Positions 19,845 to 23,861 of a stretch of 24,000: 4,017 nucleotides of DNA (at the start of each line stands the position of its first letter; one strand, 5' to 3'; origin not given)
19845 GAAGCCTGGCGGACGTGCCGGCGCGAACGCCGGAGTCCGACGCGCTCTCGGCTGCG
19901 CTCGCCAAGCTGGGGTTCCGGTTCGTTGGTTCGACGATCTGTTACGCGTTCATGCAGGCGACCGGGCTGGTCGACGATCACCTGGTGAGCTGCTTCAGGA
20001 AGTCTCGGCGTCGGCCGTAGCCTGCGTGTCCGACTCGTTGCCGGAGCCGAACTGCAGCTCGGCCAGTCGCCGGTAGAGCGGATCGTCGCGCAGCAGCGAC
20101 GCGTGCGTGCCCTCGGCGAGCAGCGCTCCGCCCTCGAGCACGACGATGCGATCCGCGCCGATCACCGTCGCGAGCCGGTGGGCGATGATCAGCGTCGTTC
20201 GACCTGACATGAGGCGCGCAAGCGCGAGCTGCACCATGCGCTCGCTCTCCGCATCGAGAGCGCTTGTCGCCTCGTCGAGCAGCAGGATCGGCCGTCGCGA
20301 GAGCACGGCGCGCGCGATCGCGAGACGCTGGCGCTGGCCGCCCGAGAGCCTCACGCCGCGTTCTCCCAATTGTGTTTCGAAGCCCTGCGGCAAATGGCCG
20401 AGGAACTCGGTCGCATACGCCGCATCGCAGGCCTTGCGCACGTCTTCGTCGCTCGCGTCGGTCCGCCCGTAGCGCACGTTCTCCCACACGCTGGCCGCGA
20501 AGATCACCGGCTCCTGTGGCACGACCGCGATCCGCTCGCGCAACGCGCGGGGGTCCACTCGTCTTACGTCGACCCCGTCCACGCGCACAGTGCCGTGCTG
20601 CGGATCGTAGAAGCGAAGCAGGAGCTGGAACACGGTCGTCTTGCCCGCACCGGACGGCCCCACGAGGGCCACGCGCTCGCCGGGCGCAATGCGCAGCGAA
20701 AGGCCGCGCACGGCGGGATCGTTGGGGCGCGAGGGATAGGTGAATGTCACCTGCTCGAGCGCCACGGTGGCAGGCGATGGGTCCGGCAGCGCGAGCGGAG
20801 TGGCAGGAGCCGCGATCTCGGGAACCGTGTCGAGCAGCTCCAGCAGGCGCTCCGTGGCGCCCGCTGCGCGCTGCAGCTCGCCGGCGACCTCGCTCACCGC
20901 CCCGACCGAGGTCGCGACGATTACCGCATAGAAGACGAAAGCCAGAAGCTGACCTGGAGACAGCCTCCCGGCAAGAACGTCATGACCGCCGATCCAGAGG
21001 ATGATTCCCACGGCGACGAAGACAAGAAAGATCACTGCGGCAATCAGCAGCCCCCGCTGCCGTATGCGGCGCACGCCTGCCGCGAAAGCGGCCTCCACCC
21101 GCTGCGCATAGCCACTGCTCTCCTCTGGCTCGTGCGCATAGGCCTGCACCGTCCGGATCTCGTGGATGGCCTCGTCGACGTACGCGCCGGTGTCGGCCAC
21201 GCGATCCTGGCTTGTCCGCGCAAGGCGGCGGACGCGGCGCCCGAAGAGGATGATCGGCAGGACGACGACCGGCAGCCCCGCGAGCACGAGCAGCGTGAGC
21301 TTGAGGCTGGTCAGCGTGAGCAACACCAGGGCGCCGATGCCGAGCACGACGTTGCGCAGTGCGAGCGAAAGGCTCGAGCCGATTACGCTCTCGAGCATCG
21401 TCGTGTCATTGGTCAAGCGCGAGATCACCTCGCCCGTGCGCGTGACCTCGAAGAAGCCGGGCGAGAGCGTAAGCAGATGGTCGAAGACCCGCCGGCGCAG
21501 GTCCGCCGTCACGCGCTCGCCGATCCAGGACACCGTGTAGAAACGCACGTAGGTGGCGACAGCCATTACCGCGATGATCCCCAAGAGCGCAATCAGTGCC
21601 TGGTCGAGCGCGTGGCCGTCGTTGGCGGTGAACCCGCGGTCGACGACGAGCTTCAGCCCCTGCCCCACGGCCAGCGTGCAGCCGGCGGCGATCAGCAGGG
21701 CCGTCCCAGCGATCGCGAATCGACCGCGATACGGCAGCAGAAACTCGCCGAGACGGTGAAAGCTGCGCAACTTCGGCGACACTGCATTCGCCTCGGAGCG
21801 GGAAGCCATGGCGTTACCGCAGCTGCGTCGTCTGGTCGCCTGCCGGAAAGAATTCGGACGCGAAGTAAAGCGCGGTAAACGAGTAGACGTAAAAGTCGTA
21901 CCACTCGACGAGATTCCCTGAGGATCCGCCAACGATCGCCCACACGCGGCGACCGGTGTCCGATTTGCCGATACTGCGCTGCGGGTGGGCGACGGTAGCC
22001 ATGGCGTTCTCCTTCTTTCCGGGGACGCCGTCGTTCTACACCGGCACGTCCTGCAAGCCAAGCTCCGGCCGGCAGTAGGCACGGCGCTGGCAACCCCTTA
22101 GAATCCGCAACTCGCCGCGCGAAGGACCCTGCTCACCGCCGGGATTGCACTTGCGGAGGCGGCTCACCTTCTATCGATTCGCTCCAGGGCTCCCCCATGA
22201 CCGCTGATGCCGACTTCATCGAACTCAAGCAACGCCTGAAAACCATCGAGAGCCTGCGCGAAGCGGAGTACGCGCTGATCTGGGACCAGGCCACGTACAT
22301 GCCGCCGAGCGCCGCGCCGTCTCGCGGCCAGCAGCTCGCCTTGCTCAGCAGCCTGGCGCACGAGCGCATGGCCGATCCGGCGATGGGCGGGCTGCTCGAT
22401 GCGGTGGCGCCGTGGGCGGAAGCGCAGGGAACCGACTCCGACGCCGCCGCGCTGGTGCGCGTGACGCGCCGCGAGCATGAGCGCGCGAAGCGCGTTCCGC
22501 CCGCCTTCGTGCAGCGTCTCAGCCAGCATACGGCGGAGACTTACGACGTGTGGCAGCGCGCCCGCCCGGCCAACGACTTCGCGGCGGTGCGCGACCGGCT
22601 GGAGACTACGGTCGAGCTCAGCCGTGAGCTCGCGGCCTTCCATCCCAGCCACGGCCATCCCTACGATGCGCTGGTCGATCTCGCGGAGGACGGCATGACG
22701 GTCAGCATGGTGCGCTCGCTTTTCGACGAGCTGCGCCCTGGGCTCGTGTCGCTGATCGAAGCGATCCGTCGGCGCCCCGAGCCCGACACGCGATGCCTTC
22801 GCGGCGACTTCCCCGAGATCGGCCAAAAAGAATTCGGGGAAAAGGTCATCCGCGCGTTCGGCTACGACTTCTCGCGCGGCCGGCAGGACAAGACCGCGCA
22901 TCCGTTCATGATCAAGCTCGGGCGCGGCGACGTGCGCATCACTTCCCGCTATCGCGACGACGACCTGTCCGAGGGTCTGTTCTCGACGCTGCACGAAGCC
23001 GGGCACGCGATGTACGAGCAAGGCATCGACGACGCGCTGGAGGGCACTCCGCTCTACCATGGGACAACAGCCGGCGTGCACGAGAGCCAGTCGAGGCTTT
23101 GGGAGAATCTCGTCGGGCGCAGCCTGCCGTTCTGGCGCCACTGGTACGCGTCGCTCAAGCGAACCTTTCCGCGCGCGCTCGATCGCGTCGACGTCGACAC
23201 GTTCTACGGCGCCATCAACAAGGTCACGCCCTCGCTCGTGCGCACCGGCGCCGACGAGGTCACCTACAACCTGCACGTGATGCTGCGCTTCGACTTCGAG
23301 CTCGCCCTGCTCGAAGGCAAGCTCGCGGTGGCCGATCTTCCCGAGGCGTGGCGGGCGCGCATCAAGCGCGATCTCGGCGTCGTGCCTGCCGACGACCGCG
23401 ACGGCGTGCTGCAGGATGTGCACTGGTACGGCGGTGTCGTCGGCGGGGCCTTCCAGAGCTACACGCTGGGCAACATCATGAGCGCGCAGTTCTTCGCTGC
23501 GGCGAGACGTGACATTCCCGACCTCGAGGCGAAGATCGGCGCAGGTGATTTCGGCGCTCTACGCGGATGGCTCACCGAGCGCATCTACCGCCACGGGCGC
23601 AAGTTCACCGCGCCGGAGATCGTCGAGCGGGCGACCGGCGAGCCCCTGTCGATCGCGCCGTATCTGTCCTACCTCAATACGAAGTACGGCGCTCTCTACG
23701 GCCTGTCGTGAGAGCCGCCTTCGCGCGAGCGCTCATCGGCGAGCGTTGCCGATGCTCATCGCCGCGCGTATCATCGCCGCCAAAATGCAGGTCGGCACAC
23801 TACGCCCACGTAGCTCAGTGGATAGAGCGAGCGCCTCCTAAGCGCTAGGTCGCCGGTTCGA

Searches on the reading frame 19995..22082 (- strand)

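Call 52: search_protein_families(library=pfam, proteins=[window:19995-22082:-], max_evalue=0.001)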
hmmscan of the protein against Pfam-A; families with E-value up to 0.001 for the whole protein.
window:19995-22082:- (695 aa): 5 families
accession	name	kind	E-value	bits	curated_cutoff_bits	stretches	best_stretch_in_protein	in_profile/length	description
PF00664.28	ABC_membrane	-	2.5e-54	185.3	28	1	124-391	3-272/274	ABC transporter transmembrane region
PF00005.33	ABC_tran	-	3.8e-33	115.4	25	1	459-607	2-137/137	ABC transporter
PF02463.25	SMC_N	-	1.3e-05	25.2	40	1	578-647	136-209/220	RecF/RecN/SMC N terminal domain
PF13401.12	AAA_22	-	5.9e-05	23.8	27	1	472-609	9-96/130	AAA domain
PF13191.12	AAA_16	-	0.00042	21.3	32.6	1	469-626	25-161/167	AAA ATPase domain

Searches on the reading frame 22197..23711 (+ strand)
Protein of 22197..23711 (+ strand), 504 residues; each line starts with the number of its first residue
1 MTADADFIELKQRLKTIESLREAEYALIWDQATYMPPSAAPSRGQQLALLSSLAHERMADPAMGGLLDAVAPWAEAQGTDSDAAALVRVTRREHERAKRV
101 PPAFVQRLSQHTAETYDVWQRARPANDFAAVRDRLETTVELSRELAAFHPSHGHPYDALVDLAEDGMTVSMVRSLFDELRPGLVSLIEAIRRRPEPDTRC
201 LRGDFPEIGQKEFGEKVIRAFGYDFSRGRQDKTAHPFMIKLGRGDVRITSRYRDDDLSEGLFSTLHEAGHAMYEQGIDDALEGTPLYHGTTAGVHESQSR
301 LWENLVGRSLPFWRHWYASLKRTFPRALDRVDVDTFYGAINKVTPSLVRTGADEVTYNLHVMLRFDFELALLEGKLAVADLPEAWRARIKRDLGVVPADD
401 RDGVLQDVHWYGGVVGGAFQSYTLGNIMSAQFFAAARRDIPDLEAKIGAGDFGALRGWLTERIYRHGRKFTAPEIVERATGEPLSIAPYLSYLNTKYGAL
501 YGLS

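Call 52: search_protein_families(library=pfam, proteins=[window:22197-23711:+], max_evalue=0.001)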
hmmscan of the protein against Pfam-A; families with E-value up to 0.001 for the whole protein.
window:22197-23711:+ (504 aa): 1 family
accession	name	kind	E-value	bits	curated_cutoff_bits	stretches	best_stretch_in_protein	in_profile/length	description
PF02074.21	Peptidase_M32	-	2.7e-165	551.2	25.1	1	10-497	2-489/489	Carboxypeptidase Taq (M32) metallopeptidase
